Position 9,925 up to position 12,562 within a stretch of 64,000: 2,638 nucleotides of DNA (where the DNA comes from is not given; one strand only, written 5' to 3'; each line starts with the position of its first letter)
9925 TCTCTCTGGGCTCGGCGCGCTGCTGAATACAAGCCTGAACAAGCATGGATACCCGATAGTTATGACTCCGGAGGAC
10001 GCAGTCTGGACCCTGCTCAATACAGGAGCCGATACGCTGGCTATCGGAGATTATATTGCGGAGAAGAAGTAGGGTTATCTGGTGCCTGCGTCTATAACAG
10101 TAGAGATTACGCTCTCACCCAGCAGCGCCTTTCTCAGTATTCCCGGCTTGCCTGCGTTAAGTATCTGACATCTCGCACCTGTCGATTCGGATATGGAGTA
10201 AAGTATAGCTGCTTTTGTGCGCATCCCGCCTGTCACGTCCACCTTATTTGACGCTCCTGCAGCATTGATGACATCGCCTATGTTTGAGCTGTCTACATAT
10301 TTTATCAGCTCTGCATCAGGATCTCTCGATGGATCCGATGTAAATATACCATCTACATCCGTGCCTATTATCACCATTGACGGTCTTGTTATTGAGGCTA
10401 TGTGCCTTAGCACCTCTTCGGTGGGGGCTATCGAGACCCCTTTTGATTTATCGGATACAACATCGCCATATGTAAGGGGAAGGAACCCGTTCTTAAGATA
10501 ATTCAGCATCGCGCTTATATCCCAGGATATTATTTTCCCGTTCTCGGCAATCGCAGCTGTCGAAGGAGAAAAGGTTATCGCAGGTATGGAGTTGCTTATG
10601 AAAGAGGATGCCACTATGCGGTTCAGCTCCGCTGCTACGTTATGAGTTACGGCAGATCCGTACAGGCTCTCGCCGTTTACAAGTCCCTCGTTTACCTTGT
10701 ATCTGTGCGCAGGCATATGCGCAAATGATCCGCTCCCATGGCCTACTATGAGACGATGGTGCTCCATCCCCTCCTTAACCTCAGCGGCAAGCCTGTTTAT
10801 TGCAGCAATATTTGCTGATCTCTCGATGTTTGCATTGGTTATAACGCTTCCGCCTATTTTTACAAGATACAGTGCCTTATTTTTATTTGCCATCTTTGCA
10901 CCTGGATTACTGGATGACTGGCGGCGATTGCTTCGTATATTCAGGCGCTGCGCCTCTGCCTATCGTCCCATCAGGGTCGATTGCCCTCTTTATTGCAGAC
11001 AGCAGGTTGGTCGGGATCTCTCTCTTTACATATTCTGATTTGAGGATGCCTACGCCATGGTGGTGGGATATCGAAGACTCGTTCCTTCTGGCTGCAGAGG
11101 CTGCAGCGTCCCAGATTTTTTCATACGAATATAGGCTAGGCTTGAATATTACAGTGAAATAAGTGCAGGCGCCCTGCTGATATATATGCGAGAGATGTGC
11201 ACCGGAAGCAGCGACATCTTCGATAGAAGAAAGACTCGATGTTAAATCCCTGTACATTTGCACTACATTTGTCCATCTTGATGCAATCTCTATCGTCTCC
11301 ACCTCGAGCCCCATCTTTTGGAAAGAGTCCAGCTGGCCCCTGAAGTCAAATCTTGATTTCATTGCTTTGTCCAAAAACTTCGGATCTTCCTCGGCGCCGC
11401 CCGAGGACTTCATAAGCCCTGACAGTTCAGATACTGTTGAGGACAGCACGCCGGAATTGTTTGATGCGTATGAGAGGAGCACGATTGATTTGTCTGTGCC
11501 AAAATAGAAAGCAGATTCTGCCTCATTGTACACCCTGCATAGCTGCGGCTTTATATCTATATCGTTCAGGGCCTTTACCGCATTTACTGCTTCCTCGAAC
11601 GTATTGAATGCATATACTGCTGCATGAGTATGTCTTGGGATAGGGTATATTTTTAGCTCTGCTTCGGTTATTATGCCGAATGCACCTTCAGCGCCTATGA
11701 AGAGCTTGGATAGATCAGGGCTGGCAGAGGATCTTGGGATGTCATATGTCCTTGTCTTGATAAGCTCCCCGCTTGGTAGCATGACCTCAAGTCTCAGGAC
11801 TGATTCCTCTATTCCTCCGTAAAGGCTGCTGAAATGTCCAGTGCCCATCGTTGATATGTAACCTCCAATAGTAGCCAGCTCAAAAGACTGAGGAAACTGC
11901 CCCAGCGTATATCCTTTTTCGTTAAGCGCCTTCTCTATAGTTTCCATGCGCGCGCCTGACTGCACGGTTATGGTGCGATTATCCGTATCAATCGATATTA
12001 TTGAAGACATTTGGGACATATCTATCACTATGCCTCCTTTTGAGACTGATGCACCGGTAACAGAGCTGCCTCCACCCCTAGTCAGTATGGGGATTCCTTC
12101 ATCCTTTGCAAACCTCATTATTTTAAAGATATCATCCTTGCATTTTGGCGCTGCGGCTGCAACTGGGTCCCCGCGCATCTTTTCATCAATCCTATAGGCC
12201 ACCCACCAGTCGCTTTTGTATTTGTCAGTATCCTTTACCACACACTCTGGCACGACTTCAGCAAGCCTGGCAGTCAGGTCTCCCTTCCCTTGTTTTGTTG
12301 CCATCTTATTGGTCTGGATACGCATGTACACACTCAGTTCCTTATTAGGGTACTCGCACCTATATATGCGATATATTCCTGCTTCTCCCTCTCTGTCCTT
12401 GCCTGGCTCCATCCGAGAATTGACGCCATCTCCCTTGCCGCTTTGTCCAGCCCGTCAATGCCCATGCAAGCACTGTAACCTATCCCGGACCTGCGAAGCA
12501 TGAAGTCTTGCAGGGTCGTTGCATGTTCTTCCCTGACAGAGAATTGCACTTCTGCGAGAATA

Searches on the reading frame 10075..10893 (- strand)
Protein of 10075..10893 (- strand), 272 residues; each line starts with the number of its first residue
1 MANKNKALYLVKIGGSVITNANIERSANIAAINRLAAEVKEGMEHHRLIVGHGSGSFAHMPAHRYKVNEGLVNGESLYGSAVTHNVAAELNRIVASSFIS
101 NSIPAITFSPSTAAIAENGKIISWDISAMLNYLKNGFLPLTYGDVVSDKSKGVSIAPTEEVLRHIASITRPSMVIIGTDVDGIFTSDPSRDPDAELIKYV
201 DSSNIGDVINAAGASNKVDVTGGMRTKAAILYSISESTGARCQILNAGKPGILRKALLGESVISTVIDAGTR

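Call 45: search_protein_families(library=pfam, proteins=[window:10075-10893:-], max_evalue=0.001)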
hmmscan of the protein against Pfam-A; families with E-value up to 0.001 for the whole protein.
window:10075-10893:- (272 aa): 1 family
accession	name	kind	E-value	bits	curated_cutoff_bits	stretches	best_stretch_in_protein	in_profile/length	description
PF00696.33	AA_kinase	-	1.7e-34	120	24.9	1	10-246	4-234/234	Amino acid kinase family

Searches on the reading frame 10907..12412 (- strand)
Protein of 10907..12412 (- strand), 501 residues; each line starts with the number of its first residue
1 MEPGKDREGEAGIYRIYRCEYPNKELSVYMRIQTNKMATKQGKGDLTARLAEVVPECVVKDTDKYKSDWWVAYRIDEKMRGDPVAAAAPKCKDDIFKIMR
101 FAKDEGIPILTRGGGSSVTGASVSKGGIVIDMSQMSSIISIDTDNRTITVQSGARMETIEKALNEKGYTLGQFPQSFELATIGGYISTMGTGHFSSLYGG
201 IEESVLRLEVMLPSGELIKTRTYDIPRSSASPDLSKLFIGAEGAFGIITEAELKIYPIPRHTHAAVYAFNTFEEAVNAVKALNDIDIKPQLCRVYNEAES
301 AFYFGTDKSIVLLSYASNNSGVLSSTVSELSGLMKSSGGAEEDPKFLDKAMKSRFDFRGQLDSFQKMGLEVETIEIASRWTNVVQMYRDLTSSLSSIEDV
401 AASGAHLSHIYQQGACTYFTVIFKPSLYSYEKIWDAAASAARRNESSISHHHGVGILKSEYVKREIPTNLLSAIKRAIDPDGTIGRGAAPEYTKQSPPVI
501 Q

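Call 39: find_encoding_contigs(protein=window:10907-12412:-, flank=10000, max_places=1)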
Protein window:10907-12412:- (501 aa): 3 contigs read that carry it; 1 place shown.
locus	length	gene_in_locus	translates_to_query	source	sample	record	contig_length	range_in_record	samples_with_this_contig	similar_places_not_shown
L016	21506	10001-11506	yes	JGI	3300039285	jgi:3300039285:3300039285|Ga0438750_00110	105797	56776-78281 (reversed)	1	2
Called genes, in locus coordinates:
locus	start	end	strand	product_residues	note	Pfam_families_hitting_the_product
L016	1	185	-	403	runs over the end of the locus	PF00009:GTP_EFTU, PF03144:GTP_EFTU_D2, PF09173:eIF2_C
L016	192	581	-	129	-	PF01092:Ribosomal_S6e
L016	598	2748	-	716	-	PF02359:CDC48_N, PF02933:CDC48_2, PF05496:RuvB_N, PF00004:AAA, PF17862:AAA_lid_3, PF05496:RuvB_N (weak), PF00004:AAA, PF17862:AAA_lid_3, +25 more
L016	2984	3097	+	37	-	-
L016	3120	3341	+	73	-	PF01978:TrmB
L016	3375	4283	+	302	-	PF10869:DUF2666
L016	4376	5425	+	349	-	PF00793:DAHP_synth_1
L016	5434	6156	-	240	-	-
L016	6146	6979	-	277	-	PF02463:SMC_N (faint), PF00005:ABC_tran, PF13476:AAA_23 (weak), PF13304:AAA_21 (faint)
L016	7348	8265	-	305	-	PF13385:Laminin_G_3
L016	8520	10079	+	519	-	PF00890:FAD_binding_2 (weak), PF01266:DAO, PF01494:FAD_binding_3 (weak), PF12831:FAD_oxidored (weak), PF16901:DAO_C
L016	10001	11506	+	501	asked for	PF01565:FAD_binding_4, PF02913:FAD-oxidase_C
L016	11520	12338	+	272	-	PF00696:AA_kinase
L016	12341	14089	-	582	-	PF02543:Carbam_trans_N, PF22521:HypF_C_2 (weak), PF16861:Carbam_trans_C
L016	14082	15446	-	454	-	PF02878:PGM_PMM_I, PF02879:PGM_PMM_II, PF02880:PGM_PMM_III, PF00408:PGM_PMM_IV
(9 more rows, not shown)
